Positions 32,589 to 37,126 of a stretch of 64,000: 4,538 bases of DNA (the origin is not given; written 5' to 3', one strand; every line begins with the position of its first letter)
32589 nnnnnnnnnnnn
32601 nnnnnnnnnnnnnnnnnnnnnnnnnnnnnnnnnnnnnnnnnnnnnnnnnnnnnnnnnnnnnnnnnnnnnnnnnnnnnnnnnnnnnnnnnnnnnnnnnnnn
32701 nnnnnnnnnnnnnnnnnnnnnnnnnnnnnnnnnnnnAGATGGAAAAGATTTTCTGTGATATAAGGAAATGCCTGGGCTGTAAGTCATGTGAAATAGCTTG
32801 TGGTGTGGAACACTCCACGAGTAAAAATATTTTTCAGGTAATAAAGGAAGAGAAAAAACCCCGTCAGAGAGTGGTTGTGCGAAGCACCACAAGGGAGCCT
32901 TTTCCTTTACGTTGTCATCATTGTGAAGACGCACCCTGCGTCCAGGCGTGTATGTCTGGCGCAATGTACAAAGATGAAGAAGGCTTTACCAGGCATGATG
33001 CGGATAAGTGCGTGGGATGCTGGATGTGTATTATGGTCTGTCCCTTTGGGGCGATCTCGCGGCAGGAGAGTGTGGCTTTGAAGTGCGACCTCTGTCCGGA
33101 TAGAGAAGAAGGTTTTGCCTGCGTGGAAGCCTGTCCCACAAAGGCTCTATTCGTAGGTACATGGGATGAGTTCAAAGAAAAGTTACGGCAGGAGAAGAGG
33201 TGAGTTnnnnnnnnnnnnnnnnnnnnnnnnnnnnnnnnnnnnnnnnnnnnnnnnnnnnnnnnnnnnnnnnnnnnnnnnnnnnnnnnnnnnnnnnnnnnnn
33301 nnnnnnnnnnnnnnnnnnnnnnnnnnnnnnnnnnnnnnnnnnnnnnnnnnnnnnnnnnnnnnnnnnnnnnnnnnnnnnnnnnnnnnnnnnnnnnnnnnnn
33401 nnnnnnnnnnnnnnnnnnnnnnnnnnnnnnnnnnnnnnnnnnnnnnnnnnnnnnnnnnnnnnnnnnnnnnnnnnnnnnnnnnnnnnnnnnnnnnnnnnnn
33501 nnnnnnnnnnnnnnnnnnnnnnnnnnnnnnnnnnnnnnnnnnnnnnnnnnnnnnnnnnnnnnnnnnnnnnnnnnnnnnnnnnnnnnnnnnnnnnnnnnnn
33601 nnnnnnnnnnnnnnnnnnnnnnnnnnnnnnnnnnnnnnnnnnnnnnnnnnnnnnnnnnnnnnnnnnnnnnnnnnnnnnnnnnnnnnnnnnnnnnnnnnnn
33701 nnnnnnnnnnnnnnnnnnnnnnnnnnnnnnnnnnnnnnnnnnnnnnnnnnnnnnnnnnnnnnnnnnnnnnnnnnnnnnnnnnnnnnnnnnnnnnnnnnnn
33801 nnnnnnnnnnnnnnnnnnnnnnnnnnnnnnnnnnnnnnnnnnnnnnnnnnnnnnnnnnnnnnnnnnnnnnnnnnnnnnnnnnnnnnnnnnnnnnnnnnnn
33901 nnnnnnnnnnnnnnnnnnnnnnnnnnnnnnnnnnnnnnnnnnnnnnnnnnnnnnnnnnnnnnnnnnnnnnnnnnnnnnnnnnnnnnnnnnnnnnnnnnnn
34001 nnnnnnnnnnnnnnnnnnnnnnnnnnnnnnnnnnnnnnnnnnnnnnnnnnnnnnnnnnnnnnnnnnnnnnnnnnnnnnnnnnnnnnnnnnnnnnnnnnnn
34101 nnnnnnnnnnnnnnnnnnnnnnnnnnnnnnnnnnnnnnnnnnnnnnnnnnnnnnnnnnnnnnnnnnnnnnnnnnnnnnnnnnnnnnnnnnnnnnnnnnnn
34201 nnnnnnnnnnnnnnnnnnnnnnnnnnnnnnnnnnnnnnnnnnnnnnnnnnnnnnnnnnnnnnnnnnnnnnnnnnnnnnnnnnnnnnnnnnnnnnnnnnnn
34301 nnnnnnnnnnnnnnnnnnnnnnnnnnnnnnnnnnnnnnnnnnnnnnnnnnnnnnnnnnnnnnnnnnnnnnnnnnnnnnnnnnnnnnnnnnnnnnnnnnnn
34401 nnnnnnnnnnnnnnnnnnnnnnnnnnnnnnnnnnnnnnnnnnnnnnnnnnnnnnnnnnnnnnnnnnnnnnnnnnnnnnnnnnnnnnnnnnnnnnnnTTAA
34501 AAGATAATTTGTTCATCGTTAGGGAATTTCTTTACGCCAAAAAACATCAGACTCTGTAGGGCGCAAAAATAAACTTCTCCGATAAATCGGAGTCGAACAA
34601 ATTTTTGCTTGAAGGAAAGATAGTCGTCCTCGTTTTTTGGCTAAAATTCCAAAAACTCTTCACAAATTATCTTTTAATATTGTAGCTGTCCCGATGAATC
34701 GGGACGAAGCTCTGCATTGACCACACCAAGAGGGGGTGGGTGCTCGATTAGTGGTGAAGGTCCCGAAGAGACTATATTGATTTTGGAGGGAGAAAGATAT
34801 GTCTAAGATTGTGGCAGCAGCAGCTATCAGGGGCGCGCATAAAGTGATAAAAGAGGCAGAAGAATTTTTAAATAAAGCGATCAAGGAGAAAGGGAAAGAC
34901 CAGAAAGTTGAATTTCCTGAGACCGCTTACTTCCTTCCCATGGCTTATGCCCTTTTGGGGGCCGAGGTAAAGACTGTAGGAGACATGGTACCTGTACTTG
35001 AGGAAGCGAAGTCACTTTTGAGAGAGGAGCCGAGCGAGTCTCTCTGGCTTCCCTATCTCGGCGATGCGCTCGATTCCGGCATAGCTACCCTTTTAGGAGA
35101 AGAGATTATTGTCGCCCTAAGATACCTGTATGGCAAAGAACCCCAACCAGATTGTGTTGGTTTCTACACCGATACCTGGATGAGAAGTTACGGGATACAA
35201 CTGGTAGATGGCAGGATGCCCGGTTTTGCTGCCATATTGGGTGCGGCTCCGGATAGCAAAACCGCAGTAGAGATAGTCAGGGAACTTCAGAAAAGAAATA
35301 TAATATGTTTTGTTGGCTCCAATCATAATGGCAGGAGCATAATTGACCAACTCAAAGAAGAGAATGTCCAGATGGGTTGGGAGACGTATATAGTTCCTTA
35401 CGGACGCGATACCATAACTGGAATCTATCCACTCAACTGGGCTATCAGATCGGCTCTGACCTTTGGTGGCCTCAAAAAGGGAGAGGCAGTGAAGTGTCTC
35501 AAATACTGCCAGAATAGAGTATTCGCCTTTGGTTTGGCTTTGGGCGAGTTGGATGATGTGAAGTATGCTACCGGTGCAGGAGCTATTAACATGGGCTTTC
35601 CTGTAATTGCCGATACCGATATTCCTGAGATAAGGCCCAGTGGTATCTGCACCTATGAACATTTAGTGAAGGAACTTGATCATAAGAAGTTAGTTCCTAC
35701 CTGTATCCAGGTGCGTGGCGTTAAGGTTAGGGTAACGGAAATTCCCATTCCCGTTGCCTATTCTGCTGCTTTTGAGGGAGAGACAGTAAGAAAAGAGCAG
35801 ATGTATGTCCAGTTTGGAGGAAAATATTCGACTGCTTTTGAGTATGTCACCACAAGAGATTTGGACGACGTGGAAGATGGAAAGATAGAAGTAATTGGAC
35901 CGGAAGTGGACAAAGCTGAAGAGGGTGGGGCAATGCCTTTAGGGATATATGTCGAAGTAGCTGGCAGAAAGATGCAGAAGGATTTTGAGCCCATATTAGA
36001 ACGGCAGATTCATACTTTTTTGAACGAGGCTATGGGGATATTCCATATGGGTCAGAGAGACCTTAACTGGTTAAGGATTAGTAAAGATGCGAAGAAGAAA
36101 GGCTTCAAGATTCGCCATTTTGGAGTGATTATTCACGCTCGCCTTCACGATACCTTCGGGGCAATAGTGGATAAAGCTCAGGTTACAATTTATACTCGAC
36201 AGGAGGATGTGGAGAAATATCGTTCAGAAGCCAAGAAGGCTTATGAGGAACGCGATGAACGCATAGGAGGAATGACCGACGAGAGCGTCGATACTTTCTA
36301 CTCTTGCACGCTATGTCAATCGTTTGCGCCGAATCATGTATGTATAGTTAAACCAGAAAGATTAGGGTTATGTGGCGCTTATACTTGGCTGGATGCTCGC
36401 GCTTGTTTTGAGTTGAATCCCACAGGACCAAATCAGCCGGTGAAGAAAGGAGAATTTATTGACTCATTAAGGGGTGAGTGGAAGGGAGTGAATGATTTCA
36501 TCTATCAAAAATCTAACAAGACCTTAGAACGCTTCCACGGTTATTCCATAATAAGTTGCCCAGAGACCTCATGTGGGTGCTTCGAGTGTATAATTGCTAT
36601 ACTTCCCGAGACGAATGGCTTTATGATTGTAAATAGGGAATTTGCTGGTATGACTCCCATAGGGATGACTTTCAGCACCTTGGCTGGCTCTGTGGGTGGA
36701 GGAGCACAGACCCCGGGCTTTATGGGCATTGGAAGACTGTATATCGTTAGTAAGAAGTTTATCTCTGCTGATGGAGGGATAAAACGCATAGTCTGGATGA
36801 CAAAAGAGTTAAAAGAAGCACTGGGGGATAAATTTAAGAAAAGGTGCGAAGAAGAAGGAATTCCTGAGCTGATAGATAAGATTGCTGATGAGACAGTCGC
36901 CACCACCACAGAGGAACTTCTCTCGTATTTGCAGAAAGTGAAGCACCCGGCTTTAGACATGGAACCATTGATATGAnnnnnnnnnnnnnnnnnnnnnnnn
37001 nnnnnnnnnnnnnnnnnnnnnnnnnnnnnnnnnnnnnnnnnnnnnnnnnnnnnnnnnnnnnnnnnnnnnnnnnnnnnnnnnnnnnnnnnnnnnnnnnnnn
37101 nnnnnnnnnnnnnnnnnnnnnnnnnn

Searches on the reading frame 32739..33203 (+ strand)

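Call 32: search_protein_families(library=ncbifam, proteins=[window:32739-33203:+], max_evalue=1e-10)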
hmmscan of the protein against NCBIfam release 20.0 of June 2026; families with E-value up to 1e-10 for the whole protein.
window:32739-33203:+ (154 aa): 15 families
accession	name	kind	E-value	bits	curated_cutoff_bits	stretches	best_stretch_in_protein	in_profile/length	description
NF009408.0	PRK12769.1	equivalog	9.1e-33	113.3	1003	1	4-151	5-156/659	formate-dependent uric acid utilization protein AegA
NF009451.0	PRK12809.1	equivalog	1.3e-29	103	1154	1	4-138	5-135/639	formate-dependent uric acid utilization protein YgfT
NF007658.0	PRK10330.1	equivalog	2.4e-28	98.9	260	1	4-106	5-104/181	electron transport protein HydN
TIGR02951.1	DMSO_dmsB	equivalog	1.5e-26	93.4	214.1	1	4-148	4-159/161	DMSO/selenate family reductase complex B subunit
NF041715.1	arsenate_red_ArrB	equivalog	5.5e-26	91.5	450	1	6-111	7-109/233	arsenate respiratory reductase iron-sulfur subunit ArrB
NF011569.0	PRK14993.1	equivalog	4.4e-23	82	416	1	5-146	47-192/244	tetrathionate reductase subunit TtrB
TIGR03149.1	cyt_nit_nrfC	equivalog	1.9e-20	73.2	377.6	1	7-148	44-190/225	cytochrome c nitrite reductase Fe-S protein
TIGR01582.1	FDH-beta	equivalog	6.5e-20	71.4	334.7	1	5-150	25-190/283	formate dehydrogenase subunit beta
NF038355.1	FDH3_beta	equivalog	6.7e-20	71.9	240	1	3-106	4-101/180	formate dehydrogenase FDH3 subunit beta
NF045797.1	DsrO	equivalog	5.8e-18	65.2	200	1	6-150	48-210/235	sulfate reduction electron transfer complex DsrMKJOP subunit DsrO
NF008134.0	PRK10882.1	equivalog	5.7e-17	61.8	263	1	56-147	110-213/329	hydrogenase 2 operon protein HybA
NF045766.1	PhenlGlyoxDHPadI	equivalog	5.9e-17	61.5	700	1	4-139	7-135/443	NADH-dependent phenylglyoxylate dehydrogenase subunit beta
NF045715.1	sulf_resp_HmcB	equivalog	9.6e-17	61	420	1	4-145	39-201/307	sulfate respiration complex iron-sulfur protein HmcB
TIGR03478.1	DMSO_red_II_bet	subfamily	1.4e-14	53.8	480.7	1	58-145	130-223/321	DMSO reductase family type II enzyme, iron-sulfur subunit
NF042979.1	EthbenzDh_ebdB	equivalog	9.1e-11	41.2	740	0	58-146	152-246/354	ethylbenzene dehydrogenase subunit beta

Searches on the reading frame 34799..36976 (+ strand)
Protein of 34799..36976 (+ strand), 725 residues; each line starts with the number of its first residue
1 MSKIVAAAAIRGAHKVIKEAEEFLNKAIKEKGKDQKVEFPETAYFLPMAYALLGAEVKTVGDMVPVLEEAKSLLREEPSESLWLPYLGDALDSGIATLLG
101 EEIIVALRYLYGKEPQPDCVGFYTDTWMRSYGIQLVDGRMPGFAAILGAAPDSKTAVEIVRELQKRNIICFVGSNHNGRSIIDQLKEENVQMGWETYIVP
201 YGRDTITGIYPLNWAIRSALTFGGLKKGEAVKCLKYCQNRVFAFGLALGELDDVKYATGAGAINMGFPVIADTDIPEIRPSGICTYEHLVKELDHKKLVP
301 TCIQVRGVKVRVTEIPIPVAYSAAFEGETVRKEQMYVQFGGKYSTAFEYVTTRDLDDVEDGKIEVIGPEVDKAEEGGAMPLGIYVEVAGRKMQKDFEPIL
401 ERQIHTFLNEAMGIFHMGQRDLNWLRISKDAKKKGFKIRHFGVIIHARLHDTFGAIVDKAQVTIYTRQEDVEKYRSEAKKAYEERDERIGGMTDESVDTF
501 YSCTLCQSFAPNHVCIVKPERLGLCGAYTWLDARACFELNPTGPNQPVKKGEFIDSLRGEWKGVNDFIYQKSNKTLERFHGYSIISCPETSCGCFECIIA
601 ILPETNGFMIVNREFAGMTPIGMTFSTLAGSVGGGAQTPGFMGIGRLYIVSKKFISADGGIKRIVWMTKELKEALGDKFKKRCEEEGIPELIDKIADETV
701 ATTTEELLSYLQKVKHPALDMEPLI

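Call 32: search_protein_families(library=ncbifam, proteins=[window:34799-36976:+], max_evalue=1e-10)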
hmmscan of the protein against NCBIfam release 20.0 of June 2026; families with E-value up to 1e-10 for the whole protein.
window:34799-36976:+ (725 aa): 4 families
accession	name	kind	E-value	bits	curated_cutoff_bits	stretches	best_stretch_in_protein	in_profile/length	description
NF040764.1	CODH_ACS_al_bet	equivalog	0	1043.6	800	1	10-725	1-705/705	acetyl-CoA decarbonylase/synthase complex subunit alpha/beta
NF007078.0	PRK09529.1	subfamily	0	1023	809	1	1-725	1-710/710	bifunctional acetyl-CoA decarbonylase/synthase complex subunit alpha/beta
NF003379.0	PRK04456.1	domain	1.1e-142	476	372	1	317-719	5-399/464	acetyl-CoA decarbonylase/synthase complex subunit beta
TIGR00316.1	cdhC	equivalog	3.1e-133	445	355.95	1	316-720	4-397/460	CO dehydrogenase/CO-methylating acetyl-CoA synthase complex subunit beta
